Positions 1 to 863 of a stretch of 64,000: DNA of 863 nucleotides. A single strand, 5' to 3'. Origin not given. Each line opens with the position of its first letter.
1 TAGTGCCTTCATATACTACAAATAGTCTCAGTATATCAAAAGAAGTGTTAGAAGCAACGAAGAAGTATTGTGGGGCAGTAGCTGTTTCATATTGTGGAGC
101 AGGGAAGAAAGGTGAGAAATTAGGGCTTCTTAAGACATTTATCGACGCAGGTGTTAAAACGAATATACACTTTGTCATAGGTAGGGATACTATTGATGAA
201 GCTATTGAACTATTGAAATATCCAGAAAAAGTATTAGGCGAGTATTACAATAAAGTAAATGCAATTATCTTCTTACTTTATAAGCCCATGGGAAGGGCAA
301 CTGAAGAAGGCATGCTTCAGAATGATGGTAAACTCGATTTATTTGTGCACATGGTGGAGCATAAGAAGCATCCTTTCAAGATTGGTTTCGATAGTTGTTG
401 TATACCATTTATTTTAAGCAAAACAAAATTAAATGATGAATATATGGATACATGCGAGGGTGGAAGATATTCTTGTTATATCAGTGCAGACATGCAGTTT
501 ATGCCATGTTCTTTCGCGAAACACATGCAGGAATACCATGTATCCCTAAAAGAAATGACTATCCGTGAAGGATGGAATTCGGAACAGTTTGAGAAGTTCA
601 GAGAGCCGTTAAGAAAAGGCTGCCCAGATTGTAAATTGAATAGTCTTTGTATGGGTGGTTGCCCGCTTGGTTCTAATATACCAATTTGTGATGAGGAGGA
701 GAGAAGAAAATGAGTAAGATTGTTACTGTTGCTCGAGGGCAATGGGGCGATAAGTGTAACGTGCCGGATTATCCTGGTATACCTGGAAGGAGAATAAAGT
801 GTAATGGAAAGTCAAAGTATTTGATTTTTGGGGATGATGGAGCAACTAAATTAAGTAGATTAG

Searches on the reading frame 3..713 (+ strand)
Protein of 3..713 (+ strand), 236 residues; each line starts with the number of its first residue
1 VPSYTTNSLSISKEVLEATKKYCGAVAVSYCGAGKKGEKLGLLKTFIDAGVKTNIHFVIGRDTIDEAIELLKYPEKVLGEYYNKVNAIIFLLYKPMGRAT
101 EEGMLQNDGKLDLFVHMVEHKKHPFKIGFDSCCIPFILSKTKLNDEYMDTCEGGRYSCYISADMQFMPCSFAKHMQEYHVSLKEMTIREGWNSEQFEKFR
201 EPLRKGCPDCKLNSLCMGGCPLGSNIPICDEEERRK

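Call 17: search_protein_families(library=ncbifam, max_evalue=0.01, proteins=[window:3-713:+])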
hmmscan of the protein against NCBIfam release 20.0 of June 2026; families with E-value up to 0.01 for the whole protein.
window:3-713:+ (236 aa): 7 families
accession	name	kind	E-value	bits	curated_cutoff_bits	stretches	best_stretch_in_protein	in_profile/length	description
TIGR04085.1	rSAM_more_4Fe4S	domain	1.2e-07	32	27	1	151-222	1-76/93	SPASM domain-containing protein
TIGR04055.1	rSAM_NirJ2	equivalog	1.5e-05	24.7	500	1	86-220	169-303/326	putative heme d1 biosynthesis radical SAM protein NirJ2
TIGR04545.1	rSAM_ahbD_hemeb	equivalog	9.9e-05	21.9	500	1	147-220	245-317/339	heme b synthase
NF033640.1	N_Twi_rSAM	subfamily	0.0015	17.7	170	1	158-206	12-60/398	twitch domain-containing radical SAM protein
TIGR03962.1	mycofact_rSAM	equivalog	0.0025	17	265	1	146-220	236-313/339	mycofactocin radical SAM maturase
TIGR04083.1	rSAM_pep_methan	hypoth_equivalog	0.0039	16.1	300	1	152-223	248-313/376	TIGR04083 family peptide-modifying radical SAM enzyme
NF047865.1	rSAM_PapB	equivalog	0.0041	16.4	340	0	157-221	253-317/330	PapB family radical SAM/SPASM ranthipeptide maturase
